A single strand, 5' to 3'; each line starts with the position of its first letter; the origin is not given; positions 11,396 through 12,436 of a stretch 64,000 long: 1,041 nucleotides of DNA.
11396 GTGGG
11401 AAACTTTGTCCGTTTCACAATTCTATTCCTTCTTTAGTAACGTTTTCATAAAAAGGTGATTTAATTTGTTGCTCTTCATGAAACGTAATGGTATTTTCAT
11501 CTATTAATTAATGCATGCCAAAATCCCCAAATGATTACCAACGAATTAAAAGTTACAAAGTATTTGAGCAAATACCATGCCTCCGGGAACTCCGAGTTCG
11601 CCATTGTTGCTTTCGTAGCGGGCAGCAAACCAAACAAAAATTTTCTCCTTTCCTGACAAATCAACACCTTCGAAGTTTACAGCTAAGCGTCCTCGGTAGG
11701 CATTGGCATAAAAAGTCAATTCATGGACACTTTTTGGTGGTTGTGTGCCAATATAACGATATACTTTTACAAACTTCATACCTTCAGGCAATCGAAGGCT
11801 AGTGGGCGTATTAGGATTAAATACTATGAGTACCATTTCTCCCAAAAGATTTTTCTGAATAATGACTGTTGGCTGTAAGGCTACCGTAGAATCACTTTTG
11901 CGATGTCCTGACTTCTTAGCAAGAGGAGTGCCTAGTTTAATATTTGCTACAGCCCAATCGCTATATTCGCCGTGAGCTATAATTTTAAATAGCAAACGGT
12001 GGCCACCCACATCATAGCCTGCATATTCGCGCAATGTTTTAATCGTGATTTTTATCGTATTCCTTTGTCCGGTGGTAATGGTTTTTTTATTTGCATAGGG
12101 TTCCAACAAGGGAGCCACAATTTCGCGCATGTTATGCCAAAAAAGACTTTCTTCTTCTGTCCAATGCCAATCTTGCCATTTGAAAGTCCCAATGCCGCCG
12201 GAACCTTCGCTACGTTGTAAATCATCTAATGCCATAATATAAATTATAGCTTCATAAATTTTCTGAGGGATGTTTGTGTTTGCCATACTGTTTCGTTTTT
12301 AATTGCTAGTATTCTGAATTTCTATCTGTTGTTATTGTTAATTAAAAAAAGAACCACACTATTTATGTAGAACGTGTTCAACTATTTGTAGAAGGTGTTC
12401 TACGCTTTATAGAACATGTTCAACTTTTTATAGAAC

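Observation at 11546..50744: Family of strictly 21-bp-periodic tandem arrays, each with a private consensus, attached to orphan beta-sandwich genes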

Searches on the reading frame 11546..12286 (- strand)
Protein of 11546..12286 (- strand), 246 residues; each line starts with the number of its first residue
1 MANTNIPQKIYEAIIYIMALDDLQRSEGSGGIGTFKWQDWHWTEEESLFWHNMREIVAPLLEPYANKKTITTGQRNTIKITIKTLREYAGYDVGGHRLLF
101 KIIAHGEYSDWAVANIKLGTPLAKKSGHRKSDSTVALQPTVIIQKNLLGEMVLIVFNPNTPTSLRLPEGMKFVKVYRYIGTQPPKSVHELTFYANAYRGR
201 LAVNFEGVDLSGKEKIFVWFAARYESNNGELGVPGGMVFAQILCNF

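Call 15: search_protein_families(library=pfam, proteins=[window:11546-12286:-], max_evalue=0.1)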
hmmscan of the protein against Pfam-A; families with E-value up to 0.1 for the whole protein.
window:11546-12286:- (246 aa): 0 families

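Call 16: find_related_loci(query=window:11546-12286:-, collection=genome_contigs, flank=10000)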
Query window:11546-12286:- (246 aa) in genome_contigs; peptide patterns used: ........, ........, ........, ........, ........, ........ (x = any residue, [..] = any of these).
35 stretches matched a pattern; 3 encode a relative of the query (tblastn E <= 1e-3); 3 distinct loci.
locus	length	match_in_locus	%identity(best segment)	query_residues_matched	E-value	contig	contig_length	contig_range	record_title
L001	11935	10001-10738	79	1-246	1e-135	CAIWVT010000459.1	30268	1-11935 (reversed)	uncultured bacterium isolate KR_bin-2776 genome assembly, contig: bin-2776:459/679, whole genome shotgun sequence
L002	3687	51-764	49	4-242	2e-76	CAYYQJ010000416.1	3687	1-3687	MAG TPA_asm: uncultured Bacteroidales bacterium isolate binchicken_co2_385 genome assembly, contig: NODE_31719_length_36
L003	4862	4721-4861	70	1-47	5e-19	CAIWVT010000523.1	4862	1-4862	uncultured bacterium isolate KR_bin-2776 genome assembly, contig: bin-2776:523/679, whole genome shotgun sequence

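Call 21: find_homologous_proteins(query=window:11546-12286:-, max_evalue=0.001)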
Query window:11546-12286:- (246 aa): 15 proteins with E <= 0.001 among 188 candidates.
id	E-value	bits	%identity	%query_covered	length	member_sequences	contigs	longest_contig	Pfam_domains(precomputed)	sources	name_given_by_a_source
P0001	6.1e-165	565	100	100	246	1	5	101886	-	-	-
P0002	1.1e-131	456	81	99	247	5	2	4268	-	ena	-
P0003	5.1e-122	424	74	100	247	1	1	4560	-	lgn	-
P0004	4.2e-85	303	58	99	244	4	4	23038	-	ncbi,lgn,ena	-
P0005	1.5e-84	301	58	99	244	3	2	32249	-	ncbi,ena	-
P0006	1.7e-84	301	56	99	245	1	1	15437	-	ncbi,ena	ncbi:MAG: hypothetical protein WCH34_08765 [Bacteroidota bacterium]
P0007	2.0e-82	294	57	99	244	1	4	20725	-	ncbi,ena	-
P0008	4.4e-81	290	54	99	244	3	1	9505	-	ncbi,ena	-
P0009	1.0e-80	289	55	99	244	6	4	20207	-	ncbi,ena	-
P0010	1.2e-80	288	56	99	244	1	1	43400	-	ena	-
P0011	6.7e-79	283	55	99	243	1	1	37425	-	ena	-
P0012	3.7e-78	280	53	99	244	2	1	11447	-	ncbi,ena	-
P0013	1.7e-76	275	54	99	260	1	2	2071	-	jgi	-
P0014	6.2e-70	253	48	99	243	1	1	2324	-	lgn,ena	-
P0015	1.6e-51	193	64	58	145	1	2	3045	-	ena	-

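Call 22: find_encoding_contigs(protein=P0010, flank=10000, max_places=2)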
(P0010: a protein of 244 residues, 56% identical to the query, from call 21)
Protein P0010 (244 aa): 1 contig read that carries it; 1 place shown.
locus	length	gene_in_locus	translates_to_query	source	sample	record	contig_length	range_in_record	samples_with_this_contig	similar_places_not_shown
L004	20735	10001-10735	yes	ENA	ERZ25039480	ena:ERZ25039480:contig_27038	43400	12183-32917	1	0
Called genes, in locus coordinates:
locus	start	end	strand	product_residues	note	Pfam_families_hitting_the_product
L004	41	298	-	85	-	PF01546:Peptidase_M20 (weak)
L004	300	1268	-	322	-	PF01546:Peptidase_M20 (faint), PF07687:M20_dimer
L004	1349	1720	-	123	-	PF03169:OPT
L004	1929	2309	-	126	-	PF03169:OPT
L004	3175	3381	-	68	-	-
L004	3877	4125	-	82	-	-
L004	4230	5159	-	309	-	PF19408:PKD_6 (weak), PF18962:Por_Secre_tail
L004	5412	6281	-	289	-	PF01640:Peptidase_C10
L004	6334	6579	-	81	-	PF01640:Peptidase_C10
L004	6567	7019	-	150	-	PF13734:Inhibitor_I69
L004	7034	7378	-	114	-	-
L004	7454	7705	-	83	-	-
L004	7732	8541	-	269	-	-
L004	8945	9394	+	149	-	PF04397:LytTR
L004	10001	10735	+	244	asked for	-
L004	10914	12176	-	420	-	PF00817:IMS, PF11799:IMS_C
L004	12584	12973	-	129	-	PF19620:DUF6125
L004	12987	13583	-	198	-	PF01351:RNase_HII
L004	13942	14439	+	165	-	PF00483:NTP_transferase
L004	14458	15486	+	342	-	PF01073:3Beta_HSD, PF01370:Epimerase, PF04321:RmlD_sub_bind, PF16363:GDP_Man_Dehyd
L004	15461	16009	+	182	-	PF00908:dTDP_sugar_isom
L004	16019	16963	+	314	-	PF01370:Epimerase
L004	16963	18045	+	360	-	-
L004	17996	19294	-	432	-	-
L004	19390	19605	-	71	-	PF13507:GATase_5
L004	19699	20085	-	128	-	PF07685:GATase_3, PF13507:GATase_5, PF01965:DJ-1_PfpI (weak)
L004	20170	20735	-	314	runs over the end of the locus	PF19992:DUF6427 (weak)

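Call 23: find_encoding_contigs(protein=P0011, flank=10000, max_places=2)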
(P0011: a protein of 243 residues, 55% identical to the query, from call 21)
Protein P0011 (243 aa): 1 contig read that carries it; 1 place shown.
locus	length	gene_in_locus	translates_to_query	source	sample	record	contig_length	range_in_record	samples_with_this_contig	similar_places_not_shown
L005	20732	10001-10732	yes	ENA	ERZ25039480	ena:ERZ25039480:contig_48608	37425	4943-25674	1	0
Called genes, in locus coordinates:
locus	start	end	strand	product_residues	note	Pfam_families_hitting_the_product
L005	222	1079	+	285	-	PF13472:Lipase_GDSL_2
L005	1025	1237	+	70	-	-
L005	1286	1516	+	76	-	-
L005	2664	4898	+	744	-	PF03062:MBOAT (weak), PF00501:AMP-binding, PF13193:AMP-binding_C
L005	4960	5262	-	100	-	PF05016:ParE_toxin (weak)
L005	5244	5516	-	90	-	-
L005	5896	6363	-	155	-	-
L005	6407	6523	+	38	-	-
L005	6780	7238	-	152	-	-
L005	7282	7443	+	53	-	-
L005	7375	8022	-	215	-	PF13231:PMT_2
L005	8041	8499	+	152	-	-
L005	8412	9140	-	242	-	PF00196:GerE (weak)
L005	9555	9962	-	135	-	-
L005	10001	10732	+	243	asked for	-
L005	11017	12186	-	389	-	-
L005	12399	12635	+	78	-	-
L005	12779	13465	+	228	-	PF01988:VIT1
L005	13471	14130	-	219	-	PF02586:SRAP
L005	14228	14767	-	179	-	PF00881:Nitroreductase, PF14512:TM1586_NiRdase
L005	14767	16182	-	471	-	-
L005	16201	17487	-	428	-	PF00162:PGK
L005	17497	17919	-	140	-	PF08239:SH3_3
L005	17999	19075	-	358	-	PF00342:PGI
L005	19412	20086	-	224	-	PF02321:OEP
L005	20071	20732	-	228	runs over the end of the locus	PF02321:OEP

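Call 24: find_encoding_contigs(protein=P0005, flank=10000, max_places=2)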
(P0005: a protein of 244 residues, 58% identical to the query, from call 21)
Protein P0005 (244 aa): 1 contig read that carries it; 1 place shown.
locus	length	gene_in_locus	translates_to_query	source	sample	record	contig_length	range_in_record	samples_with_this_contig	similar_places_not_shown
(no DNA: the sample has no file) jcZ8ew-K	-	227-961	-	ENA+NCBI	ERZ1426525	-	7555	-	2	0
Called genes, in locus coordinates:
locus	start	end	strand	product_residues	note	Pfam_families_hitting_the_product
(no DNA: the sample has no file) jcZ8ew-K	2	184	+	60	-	?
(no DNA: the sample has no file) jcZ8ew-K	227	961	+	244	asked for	-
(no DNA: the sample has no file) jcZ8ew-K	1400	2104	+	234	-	PF03104:DNA_pol_B_exo1 (weak), PF10108:DNA_pol_B_exo2, PF13482:RNase_H_2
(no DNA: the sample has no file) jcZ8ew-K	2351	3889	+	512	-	PF00772:DnaB, PF13481:AAA_25, PF03796:DnaB_C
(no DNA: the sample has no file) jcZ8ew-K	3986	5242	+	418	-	-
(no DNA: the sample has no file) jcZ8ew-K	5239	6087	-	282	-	-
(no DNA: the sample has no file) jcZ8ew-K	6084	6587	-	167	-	PF00186:DHFR_1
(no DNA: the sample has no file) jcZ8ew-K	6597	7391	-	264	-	PF00303:Thymidylat_synt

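Call 36: find_related_loci(query=A1, collection=metagenome_contigs, flank=5000)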
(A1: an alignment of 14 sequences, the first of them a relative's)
Query A1 (246 aa) in metagenome_contigs; peptide patterns used: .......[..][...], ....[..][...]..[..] (x = any residue, [..] = any of these).
128 stretches matched a pattern; 10 encode a relative of the query (tblastn E <= 1e-3); 10 distinct loci.
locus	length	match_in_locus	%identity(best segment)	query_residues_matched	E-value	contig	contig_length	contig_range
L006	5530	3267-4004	78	1-246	3e-135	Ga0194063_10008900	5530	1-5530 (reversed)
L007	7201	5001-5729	56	1-243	2e-97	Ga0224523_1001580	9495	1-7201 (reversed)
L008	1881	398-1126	56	1-243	3e-95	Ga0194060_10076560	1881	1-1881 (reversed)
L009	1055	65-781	56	4-242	6e-97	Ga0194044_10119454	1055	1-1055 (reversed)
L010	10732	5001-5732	55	1-244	4e-88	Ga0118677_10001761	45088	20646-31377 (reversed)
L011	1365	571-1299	57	1-243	9e-94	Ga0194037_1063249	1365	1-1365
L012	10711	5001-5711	52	6-243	5e-85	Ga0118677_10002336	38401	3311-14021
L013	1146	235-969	54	1-244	3e-83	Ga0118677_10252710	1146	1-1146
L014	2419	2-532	52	67-243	7e-64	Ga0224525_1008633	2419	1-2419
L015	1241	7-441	48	101-244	3e-42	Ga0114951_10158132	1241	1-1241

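Call 38: predict_structure(alignment_id=A1)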
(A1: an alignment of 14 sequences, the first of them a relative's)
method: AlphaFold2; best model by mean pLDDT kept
length: 246 residues; sequences in the alignment: 14
mean_pLDDT: 75.9   pTM: 0.56
mean pLDDT of the five models: 75.9, 75.1, 74.4, 71.5, 70.0
residues with pLDDT >= 90: 18; 70-90: 162; 50-70: 43; < 50: 23
segments of 3 or more residues with pLDDT < 50: 1-4, 91-95, 118-130
pLDDT, mean of each block of 10 residues (from residue 1): 54 81 84 83 84 89 75 83 75 52 69 56 39 70 83 84 76 88 85 84 81 84 80 86 68
secondary structure, 60 per line:
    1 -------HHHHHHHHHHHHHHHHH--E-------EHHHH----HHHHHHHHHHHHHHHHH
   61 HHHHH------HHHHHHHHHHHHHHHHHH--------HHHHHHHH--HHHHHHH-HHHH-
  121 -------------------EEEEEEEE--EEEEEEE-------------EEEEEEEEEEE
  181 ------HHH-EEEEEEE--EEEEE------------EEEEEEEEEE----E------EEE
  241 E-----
elements in order: H8-24 H36-39 H44-65 H72-89 H98-105 H108-114 H116-119 E140-147 E150-156 E170-180 E191-197 E200-204 E217-226 E238-241

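Call 40: fold_search(model_id=the predicted structure, library=pdb)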
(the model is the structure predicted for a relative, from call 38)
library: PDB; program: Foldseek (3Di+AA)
matches with E <= 10: 1010; with E <= 0.001: 13
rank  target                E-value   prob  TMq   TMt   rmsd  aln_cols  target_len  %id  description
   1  1x5x_MODEL_1_A        1.2e-04  1.00  0.31  0.64   5.7       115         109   11  Solution structure of the fibronectin type-III domain of human fibronectin type III domain containing protein  (released 2005-11-17)
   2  8rc4_g                1.3e-04  0.97  0.25  0.09  16.1       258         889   10  Structure of Integrator-PP2A complex (released 2024-02-07)
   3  7pks_g                2.2e-04  0.89  0.24  0.09  16.9       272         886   13  Structural basis of Integrator-mediated transcription regulation (released 2021-12-08)
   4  1x5k_MODEL_1_A        3.0e-04  1.00  0.31  0.54   5.4       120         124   11  The solution structure of the sixth fibronectin type III domain of human Neogenin (released 2005-11-15)
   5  8k4q_C                3.4e-04  1.00  0.29  0.34   4.7       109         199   12  Crystal structure of nanobody HuNb103 bound to human interleukin-4 receptor subunit alpha (released 2024-06-26)
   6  8ot5_A                5.1e-04  1.00  0.28  0.56   5.2       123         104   13  Crystal structure of the titin domain Fn3-85 (released 2023-08-23)
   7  1wk0_MODEL_1_A        6.1e-04  1.00  0.30  0.50   4.7       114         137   13  Solution structure of Fibronectin type III domain derived from human KIAA0970 protein (released 2004-11-29)
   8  8k4q_A                6.1e-04  1.00  0.29  0.35   4.6       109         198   12  Crystal structure of nanobody HuNb103 bound to human interleukin-4 receptor subunit alpha (released 2024-06-26)
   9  8omw                  6.4e-04  1.00  0.28  0.59   4.9       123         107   14  Crystal structure of the titin domain Fn3-20 (released 2023-08-23)
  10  7ycx_G                6.8e-04  0.89  0.25  0.09  17.1       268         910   11  The structure of INTAC-PEC complex (released 2023-03-15)
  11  5z06_A                7.7e-04  1.00  0.29  0.11   4.3       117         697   15  Crystal structure of beta-1,2-glucanase from Parabacteroides distasonis (released 2018-05-30)
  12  2e7h_MODEL_1_A        9.2e-04  1.00  0.30  0.59   5.4       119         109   13  Solution structure of the second fn3 domain from human Ephrin type-B receptor 4 (released 2007-07-10)
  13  1wfo_MODEL_1_A        9.7e-04  1.00  0.30  0.53  10.2       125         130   13  The eighth FN3 domain of human sidekick-2 (released 2005-06-07)
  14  4yfe_A                1.0e-03  1.00  0.30  0.37   4.0       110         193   16  Crystal structure of PTP delta Fn1-Fn2 (released 2015-05-06)
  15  6pol_C                1.1e-03  1.00  0.30  0.66   4.8       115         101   12  Crystal structure of the human NELL1 EGF1-3-Robo3 FN1 complex (released 2020-05-06)
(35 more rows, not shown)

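Call 51: search_protein_families(library=phrogs, proteins=[window:11546-12286:-], max_evalue=0.1)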
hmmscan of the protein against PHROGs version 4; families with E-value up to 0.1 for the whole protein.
window:11546-12286:- (246 aa): 0 families

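Call 52: search_protein_families(library=padloc, proteins=[window:11546-12286:-], max_evalue=0.1)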
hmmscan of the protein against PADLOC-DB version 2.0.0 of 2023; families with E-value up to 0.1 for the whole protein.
window:11546-12286:- (246 aa): 1 family
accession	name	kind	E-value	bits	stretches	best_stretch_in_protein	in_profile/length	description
PDLC01460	Cas9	-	0.014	11.6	1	33-112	684-745/901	"CAS-II-A,CAS-II-B,CAS-II-C; effector__SPE"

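Call 53: search_solved_structures(query=A1, max_evalue=1)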
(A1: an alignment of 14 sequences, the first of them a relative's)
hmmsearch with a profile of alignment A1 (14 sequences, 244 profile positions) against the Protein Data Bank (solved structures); distinct sequences matched with E-value up to 1: 0.
